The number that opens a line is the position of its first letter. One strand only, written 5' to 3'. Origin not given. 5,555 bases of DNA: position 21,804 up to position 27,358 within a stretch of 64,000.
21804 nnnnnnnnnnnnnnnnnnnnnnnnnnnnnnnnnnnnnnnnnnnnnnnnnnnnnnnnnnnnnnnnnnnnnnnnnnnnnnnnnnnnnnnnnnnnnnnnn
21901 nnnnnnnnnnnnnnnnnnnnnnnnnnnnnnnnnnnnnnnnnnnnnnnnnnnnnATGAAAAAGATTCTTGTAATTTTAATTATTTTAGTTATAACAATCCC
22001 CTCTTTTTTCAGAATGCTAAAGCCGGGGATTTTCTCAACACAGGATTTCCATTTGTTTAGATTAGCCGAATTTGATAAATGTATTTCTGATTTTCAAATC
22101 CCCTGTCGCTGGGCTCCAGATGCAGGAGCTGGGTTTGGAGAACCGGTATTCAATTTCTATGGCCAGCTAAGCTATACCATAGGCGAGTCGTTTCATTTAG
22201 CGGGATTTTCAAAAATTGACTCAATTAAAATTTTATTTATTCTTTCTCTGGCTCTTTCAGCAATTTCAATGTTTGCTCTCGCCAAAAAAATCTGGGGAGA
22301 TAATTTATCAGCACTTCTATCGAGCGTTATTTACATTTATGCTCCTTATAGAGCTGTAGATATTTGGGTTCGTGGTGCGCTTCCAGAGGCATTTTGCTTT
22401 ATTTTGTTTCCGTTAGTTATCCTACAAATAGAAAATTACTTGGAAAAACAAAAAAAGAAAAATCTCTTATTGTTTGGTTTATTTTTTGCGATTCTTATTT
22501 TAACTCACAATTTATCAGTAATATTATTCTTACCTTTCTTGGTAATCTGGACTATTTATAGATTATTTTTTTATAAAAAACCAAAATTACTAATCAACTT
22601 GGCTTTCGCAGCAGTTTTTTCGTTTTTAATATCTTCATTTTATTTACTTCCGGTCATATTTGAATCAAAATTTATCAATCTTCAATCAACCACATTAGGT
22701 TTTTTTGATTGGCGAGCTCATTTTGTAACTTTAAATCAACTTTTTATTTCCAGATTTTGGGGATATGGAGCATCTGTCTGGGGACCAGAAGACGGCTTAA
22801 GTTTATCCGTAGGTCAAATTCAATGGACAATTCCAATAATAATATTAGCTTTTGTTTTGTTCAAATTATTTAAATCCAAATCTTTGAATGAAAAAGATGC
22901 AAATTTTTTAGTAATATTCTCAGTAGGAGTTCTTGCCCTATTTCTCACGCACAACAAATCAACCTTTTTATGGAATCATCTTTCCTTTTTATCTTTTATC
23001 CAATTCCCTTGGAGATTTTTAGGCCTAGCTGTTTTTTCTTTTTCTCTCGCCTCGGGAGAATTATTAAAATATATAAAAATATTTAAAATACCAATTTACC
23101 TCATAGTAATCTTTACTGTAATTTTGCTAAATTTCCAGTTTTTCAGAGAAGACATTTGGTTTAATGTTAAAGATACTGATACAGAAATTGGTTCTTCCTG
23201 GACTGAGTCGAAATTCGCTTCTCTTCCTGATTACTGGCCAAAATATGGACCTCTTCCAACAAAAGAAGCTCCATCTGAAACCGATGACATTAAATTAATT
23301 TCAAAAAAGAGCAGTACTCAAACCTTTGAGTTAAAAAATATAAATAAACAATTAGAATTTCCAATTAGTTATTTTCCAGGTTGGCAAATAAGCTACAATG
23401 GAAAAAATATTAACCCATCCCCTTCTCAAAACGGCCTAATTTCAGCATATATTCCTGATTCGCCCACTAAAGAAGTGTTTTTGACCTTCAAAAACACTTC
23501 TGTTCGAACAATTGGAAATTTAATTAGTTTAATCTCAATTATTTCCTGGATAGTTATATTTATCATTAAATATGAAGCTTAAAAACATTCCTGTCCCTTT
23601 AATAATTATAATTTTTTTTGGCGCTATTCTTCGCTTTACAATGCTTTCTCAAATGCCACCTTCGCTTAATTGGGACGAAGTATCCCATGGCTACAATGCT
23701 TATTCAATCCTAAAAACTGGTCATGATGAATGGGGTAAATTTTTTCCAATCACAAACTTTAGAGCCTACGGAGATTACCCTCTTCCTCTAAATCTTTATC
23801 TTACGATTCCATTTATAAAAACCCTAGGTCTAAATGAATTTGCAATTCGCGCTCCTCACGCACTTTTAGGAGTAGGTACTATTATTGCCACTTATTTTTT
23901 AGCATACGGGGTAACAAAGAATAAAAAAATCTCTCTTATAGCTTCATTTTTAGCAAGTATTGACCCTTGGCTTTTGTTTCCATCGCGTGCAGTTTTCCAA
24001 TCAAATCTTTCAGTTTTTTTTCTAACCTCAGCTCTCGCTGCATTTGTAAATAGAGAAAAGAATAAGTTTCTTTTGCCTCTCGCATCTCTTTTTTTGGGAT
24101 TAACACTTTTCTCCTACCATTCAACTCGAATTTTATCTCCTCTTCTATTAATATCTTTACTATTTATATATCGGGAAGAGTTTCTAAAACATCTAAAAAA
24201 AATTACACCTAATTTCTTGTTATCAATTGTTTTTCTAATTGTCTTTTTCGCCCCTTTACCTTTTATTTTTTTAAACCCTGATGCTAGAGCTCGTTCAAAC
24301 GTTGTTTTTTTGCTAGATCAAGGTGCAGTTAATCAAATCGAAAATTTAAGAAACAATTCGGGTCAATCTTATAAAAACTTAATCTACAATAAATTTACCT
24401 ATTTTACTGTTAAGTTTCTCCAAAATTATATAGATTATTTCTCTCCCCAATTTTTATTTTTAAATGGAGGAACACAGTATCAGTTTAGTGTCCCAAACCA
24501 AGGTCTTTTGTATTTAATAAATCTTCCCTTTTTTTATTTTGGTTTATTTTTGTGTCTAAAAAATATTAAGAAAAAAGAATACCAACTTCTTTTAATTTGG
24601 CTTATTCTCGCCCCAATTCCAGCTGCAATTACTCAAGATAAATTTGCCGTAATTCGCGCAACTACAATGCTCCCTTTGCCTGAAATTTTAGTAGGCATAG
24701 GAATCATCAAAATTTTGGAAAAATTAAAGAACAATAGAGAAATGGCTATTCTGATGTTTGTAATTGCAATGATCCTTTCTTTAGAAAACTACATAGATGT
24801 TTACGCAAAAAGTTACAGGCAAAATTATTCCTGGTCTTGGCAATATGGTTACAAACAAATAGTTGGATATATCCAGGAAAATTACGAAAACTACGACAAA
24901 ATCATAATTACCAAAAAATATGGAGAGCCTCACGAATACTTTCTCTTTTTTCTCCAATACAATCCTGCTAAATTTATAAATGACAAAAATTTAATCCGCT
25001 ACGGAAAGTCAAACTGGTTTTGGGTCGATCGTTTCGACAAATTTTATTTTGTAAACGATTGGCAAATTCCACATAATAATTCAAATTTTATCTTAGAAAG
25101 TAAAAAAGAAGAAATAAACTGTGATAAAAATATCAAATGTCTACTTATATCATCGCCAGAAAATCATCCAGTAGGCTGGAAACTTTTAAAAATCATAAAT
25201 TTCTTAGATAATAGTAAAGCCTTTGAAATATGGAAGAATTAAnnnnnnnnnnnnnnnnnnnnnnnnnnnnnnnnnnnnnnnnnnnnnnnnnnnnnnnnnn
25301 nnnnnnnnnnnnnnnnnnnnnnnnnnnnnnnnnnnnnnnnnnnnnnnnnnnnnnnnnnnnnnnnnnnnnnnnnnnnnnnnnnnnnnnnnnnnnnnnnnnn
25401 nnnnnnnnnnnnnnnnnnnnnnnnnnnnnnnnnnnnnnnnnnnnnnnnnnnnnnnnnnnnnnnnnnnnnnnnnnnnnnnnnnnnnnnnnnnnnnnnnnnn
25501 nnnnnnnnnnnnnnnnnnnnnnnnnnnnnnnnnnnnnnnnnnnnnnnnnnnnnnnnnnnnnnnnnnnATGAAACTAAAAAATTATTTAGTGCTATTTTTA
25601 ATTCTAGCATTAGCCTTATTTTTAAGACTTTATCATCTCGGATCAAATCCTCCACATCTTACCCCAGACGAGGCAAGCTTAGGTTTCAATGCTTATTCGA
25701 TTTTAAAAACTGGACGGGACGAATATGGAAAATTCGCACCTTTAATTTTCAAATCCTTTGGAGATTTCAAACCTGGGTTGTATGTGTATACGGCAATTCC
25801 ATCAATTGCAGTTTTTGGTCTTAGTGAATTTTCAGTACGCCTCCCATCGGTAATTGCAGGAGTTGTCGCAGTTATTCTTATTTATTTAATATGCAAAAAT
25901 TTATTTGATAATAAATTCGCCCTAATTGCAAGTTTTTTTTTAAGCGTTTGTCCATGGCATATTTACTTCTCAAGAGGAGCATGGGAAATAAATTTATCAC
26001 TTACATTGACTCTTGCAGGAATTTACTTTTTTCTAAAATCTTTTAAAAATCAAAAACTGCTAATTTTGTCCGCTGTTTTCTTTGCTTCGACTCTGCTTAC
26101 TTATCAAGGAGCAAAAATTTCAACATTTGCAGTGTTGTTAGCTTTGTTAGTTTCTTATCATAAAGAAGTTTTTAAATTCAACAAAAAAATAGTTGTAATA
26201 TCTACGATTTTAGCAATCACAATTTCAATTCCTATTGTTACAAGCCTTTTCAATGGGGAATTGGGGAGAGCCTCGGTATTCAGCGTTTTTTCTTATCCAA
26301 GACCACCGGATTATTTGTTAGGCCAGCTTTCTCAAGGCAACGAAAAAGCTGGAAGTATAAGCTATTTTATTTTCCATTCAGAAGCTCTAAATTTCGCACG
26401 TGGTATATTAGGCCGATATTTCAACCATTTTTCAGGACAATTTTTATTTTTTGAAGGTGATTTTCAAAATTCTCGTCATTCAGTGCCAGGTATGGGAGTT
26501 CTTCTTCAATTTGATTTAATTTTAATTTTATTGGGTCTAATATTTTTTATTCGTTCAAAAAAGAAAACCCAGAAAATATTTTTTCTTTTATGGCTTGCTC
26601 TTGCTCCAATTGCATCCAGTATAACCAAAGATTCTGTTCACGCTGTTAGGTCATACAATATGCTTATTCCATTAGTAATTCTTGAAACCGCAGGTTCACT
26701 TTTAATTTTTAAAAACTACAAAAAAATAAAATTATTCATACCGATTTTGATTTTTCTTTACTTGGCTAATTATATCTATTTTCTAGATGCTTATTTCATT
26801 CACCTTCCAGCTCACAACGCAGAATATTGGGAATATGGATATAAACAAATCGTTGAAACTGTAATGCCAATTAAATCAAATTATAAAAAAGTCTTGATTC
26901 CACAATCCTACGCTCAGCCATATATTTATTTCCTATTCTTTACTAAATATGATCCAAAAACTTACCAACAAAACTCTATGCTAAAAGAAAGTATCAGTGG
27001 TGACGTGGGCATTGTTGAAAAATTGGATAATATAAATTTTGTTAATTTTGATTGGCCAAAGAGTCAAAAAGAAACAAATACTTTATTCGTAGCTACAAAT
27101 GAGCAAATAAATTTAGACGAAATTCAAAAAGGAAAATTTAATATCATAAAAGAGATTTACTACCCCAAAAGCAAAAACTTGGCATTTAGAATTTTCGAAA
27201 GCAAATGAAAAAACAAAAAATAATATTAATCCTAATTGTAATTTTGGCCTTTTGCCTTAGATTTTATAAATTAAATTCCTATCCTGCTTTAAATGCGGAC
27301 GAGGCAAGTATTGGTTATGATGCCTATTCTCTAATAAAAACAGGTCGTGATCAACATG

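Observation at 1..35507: A 35-kb single-strand, translationally coupled glycosylation gene train lacks the usual O-antigen or capsule machinery.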

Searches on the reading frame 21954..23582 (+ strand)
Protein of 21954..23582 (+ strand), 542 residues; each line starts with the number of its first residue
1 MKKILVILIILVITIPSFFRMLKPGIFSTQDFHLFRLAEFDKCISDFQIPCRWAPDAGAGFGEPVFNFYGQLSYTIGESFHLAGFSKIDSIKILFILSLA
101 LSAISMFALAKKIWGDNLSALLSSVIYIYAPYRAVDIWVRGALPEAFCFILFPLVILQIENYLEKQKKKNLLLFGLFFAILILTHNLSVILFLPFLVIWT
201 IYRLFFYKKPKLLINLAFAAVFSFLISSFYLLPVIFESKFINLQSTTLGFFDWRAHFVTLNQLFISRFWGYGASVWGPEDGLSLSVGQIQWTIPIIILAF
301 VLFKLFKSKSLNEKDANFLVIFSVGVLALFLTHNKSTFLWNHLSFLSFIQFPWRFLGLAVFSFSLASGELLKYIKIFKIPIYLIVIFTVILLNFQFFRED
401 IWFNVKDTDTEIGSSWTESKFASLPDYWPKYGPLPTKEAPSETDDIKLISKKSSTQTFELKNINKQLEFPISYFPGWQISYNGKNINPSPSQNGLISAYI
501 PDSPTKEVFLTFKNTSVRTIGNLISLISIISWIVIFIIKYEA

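Call 4: search_protein_families(library=pfam, proteins=[window:21954-23582:+], max_evalue=0.01)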
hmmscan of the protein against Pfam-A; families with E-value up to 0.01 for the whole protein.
window:21954-23582:+ (542 aa): 3 families
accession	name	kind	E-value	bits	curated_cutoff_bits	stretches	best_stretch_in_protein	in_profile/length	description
PF09586.16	YfhO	-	1.6e-09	37.1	28.5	2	89-396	90-383/835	Bacterial membrane protein YfhO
PF10131.15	PTPS_related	-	8.2e-05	21.7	26.4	1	66-436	1-348/621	6-pyruvoyl-tetrahydropterin synthase related domain; membrane protein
PF24661.1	DUF7649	-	0.00028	21.3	27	1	144-201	26-83/85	Domain of unknown function (DUF7649)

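Call 86: search_protein_families(library=ncbifam, proteins=[window:21954-23582:+], max_evalue=0.001)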
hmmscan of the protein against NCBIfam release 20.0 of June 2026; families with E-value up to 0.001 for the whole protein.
window:21954-23582:+ (542 aa): 0 families

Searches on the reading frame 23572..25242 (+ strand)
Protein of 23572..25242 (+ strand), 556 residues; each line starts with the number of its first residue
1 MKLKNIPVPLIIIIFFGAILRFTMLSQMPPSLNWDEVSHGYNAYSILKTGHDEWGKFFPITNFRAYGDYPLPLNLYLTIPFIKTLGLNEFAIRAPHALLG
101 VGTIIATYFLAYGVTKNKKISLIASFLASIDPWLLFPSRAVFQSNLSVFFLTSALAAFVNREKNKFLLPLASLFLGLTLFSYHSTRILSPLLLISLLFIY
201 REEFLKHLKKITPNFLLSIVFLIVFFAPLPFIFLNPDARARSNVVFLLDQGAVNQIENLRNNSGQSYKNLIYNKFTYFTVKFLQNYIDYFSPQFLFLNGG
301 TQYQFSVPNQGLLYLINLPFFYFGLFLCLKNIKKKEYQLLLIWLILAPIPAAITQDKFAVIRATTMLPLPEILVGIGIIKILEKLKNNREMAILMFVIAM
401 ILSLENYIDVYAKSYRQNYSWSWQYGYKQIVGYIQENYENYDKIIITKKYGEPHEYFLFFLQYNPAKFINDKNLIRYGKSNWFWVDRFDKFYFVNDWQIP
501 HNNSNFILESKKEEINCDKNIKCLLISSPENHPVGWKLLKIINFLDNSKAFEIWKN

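Call 4: search_protein_families(library=pfam, proteins=[window:23572-25242:+], max_evalue=0.01)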
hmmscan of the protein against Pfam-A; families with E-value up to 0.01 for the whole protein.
window:23572-25242:+ (556 aa): 2 families
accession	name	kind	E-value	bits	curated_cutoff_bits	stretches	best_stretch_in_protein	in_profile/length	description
PF02366.24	PMT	-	1.8e-07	31.4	22.7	1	12-180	2-180/245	Dolichyl-phosphate-mannose-protein mannosyltransferase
PF13231.12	PMT_2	-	3.3e-05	24.6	26.1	1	73-226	5-155/160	Dolichyl-phosphate-mannose-protein mannosyltransferase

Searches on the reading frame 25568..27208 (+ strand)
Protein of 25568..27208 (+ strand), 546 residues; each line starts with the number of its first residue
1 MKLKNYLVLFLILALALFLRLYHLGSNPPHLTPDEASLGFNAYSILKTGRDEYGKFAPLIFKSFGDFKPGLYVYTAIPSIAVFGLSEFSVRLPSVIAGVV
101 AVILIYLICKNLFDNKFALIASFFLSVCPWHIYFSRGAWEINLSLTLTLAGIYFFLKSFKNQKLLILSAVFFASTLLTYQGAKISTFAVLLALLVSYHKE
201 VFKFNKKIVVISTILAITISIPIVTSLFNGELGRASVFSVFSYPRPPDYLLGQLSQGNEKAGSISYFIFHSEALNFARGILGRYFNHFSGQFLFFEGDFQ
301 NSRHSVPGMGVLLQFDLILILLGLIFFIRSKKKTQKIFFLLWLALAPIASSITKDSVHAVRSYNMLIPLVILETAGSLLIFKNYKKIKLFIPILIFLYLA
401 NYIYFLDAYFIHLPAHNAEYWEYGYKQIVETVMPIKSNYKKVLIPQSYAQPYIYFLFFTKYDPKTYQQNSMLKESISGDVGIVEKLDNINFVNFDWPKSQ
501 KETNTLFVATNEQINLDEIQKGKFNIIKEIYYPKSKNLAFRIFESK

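Call 5: search_protein_families(library=pfam, proteins=[window:25568-27208:+], max_evalue=0.01)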
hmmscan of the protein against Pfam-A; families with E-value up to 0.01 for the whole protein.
window:25568-27208:+ (546 aa): 1 family
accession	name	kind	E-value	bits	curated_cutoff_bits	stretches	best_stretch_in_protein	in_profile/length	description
PF13231.12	PMT_2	-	8.3e-16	59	26.1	1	74-221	8-155/160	Dolichyl-phosphate-mannose-protein mannosyltransferase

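Call 21: find_related_loci(query=A1, collection=genome_contigs, flank=10000)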
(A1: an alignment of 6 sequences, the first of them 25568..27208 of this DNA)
Query A1 (546 aa) in genome_contigs; peptide patterns used: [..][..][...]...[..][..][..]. (x = any residue, [..] = any of these).
599 stretches matched a pattern (row limit reached: there are more); 591 encode a relative of the query (tblastn E <= 1e-3); the best 80 are kept; 80 distinct loci.
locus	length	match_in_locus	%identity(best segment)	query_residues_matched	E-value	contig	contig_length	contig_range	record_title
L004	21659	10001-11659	55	8-546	0e+0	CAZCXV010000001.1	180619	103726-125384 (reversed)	MAG TPA_asm: uncultured Gammaproteobacteria bacterium isolate SRP062349_co2_267 genome assembly, contig: NODE_32_length_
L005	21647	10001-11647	55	1-546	0e+0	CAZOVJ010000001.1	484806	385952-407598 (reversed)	MAG TPA_asm: uncultured Gammaproteobacteria bacterium isolate SRP068000_co4_46 genome assembly, contig: NODE_3_length_48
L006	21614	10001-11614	57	8-544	0e+0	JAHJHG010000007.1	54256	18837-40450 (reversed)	MAG: Patescibacteria group bacterium isolate Modern_marine_planktonic.mb.16 Modern_marine_plan.mb.16_k141_695771, whole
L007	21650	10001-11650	54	1-546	0e+0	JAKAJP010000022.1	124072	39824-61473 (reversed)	MAG: bacterium isolate WY4.bin110 NODE_142_length_124072_cov_1.955061, whole genome shotgun sequence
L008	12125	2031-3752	52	1-546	0e+0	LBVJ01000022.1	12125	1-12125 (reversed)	MAG: Candidatus Woesebacteria bacterium GW2011_GWA1_38_8 UT06_C0022, whole genome shotgun sequence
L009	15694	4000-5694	54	1-546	0e+0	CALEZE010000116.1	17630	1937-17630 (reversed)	MAG TPA_asm: uncultured bacterium isolate SRR7515931_bin.142_CONCOCT_v1.1_MAG genome assembly, contig: ERZ869938.1579, w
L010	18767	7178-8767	54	16-544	0e+0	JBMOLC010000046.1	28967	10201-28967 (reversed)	MAG: Patescibacteria group bacterium isolate Betzabe_MAG014 MAG014_46, whole genome shotgun sequence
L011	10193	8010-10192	57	3-546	0e+0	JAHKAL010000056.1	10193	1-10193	MAG: Patescibacteria group bacterium isolate Undefined_mixed_planktonic.mb.4 Undefined_mixed_pla.mb.4_k141_1051416, whol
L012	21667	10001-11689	54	1-546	0e+0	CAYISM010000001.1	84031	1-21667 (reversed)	MAG TPA_asm: uncultured Gammaproteobacteria bacterium isolate ERP119705_co3_788 genome assembly, contig: NODE_170_length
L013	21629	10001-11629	54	4-546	0e+0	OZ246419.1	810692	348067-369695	MAG: uncultured Gammaproteobacteria bacterium isolate binchicken_co84_156 genome assembly, chromosome: 1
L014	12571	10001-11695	53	1-546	0e+0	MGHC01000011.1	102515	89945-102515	MAG: Candidatus Woesebacteria bacterium RIFCSPLOWO2_01_FULL_39_10 rifcsplowo2_01_scaffold_2422, whole genome shotgun seq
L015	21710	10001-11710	53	1-546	0e+0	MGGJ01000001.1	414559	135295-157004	MAG: Candidatus Woesebacteria bacterium RIFCSPHIGHO2_01_FULL_39_32 rifcsphigho2_01_scaffold_107, whole genome shotgun se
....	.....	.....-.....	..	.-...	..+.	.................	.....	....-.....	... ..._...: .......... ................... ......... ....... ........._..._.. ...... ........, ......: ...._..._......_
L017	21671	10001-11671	52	1-546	1e-180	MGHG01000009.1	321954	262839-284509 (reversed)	MAG: Candidatus Woesebacteria bacterium RIFCSPLOWO2_01_FULL_39_23 rifcsplowo2_01_scaffold_4, whole genome shotgun sequen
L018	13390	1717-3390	52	9-544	2e-177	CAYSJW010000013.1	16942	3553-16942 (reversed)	MAG TPA_asm: uncultured Gammaproteobacteria bacterium isolate SRP231805_co4_34 genome assembly, contig: k141_16683, whol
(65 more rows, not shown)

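Call 64: search_solved_structures(query=A1, max_evalue=1)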
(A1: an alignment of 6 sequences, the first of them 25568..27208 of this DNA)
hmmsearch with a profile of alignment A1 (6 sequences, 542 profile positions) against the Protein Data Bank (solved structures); distinct sequences matched with E-value up to 1: 4.
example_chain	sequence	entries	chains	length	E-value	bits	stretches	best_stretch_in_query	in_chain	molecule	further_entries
8i9p_Lh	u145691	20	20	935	0.012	17.5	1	97-193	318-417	dolichyl-diphosphooligosaccharide--protein glycotransferase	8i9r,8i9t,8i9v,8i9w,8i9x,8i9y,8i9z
5ezm_A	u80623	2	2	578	0.025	16.4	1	55-147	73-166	4-amino-4-deoxy-L-arabinose transferase or related glycosyltransferases of PMT family | 4-amino-4-deoxy-L-arabinose (L-Ara4N) transferase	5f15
6el2_A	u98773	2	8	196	0.081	14.8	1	405-464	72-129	Transcriptional regulator TetR family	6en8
7qca_LU0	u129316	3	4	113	0.6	11.9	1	236-319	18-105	60S ribosomal protein L22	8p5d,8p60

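Call 86: search_protein_families(library=ncbifam, proteins=[window:25568-27208:+], max_evalue=0.001)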
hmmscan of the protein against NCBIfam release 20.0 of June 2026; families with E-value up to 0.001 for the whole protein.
window:25568-27208:+ (546 aa): 1 family
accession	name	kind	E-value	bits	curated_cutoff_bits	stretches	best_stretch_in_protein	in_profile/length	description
TIGR03663.1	TIGR03663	subfamily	3.3e-16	59.3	126.25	1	8-215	3-214/435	flippase activity-associated protein Agl23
